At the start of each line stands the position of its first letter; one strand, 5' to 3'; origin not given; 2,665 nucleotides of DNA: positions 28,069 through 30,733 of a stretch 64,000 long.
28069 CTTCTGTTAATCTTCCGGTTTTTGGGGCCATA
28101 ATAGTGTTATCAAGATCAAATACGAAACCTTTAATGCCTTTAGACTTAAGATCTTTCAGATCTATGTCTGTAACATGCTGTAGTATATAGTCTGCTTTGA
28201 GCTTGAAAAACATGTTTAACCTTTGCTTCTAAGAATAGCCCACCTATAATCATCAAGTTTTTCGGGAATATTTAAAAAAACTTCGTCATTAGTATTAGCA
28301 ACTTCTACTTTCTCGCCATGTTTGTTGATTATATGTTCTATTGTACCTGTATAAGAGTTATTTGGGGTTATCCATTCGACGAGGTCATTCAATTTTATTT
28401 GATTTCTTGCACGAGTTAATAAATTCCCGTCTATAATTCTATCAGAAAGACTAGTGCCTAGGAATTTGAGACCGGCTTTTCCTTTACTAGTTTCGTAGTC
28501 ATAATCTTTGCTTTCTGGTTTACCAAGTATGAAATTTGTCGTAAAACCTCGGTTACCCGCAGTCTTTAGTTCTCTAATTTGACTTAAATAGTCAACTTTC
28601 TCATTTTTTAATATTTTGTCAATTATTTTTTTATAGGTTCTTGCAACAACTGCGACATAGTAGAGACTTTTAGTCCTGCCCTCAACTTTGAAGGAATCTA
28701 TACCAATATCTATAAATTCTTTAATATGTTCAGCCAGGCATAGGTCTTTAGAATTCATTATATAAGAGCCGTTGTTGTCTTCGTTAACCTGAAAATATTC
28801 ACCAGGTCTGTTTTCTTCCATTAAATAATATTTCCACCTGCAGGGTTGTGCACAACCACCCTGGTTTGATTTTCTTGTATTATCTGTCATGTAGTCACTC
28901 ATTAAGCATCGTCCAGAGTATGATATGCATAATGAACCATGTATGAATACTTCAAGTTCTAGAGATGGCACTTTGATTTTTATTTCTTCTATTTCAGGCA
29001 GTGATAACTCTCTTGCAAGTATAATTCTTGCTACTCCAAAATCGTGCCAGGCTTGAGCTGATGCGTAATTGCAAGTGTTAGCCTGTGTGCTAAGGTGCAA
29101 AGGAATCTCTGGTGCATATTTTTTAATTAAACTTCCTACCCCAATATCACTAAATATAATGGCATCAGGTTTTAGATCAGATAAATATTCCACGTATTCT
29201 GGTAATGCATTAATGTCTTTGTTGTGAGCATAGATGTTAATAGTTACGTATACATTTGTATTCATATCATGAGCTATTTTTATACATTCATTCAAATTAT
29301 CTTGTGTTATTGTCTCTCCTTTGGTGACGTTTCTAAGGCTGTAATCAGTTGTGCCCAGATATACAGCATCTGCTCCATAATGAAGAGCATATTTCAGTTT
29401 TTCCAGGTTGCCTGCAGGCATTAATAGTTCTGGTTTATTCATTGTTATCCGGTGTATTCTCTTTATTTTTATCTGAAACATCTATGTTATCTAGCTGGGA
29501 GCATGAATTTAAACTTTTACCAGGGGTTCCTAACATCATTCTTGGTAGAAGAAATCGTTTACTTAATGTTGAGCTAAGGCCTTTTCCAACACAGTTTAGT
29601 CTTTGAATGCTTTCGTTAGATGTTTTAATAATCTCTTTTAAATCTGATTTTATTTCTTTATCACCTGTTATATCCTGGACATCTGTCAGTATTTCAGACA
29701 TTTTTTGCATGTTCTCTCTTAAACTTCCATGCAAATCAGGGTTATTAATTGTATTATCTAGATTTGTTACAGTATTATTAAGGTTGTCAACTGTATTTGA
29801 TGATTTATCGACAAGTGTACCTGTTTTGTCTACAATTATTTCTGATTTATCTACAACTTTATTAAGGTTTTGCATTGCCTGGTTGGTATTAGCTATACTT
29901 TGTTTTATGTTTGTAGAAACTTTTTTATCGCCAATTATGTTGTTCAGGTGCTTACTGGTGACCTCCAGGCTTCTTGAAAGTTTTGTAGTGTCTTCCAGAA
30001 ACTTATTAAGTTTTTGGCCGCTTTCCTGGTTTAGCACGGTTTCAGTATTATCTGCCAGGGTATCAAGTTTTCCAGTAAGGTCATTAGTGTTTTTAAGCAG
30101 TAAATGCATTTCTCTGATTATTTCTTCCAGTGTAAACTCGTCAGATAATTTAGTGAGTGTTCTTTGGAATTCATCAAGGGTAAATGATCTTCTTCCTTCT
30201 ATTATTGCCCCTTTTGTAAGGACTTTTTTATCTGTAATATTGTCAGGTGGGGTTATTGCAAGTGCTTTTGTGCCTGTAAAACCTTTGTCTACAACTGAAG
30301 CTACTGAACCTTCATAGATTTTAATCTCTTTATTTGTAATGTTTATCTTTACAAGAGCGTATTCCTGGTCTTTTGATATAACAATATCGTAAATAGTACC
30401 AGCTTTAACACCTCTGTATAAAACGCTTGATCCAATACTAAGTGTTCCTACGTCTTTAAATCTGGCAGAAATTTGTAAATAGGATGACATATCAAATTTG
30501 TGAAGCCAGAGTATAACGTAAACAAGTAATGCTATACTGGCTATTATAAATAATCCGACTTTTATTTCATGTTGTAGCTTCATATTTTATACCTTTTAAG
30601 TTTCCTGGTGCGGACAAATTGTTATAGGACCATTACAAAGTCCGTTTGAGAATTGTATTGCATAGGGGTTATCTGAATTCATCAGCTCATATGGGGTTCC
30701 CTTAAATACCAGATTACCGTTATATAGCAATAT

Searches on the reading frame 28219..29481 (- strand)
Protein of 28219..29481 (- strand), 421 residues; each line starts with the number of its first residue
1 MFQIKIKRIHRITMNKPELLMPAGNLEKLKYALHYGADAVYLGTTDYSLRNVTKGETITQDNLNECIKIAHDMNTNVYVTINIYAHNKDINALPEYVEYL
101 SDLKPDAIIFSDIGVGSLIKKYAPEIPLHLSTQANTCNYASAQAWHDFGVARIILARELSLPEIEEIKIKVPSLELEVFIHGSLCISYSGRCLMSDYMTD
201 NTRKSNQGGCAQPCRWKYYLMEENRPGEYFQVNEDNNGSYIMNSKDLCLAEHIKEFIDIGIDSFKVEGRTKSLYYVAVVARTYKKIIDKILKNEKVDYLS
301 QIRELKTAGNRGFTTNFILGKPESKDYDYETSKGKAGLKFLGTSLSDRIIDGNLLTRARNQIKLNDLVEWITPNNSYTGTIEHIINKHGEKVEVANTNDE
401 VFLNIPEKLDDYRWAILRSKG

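Call 37: search_protein_families(library=pfam, proteins=[window:28219-29481:-], max_evalue=0.00001)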
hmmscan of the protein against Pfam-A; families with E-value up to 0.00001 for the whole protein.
window:28219-29481:- (421 aa): 2 families
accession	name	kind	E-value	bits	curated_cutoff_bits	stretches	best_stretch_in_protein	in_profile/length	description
PF01136.24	Peptidase_U32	-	5.4e-89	297.9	22.4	1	91-323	2-232/233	Peptidase family U32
PF16325.11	Peptidase_U32_C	-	3e-07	30.9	28.2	1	351-412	16-79/83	Peptidase family U32 C-terminal domain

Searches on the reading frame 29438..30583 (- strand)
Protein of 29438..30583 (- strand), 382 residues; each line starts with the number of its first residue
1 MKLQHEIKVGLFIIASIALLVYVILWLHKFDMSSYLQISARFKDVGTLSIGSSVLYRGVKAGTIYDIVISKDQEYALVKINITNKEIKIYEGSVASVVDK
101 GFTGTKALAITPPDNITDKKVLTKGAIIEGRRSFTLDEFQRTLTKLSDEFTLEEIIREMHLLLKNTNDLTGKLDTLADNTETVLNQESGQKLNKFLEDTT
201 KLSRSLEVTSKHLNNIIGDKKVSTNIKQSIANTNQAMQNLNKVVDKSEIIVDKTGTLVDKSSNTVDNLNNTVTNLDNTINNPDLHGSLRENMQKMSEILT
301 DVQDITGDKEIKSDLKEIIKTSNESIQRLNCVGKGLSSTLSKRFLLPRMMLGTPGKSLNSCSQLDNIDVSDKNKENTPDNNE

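Call 37: search_protein_families(library=pfam, proteins=[window:29438-30583:-], max_evalue=0.00001)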
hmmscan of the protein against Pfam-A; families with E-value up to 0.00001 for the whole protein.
window:29438-30583:- (382 aa): 1 family
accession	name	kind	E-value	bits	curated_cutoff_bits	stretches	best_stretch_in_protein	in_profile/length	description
PF02470.25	MlaD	-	9.5e-14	51.8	25.1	1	36-113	3-81/81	MlaD protein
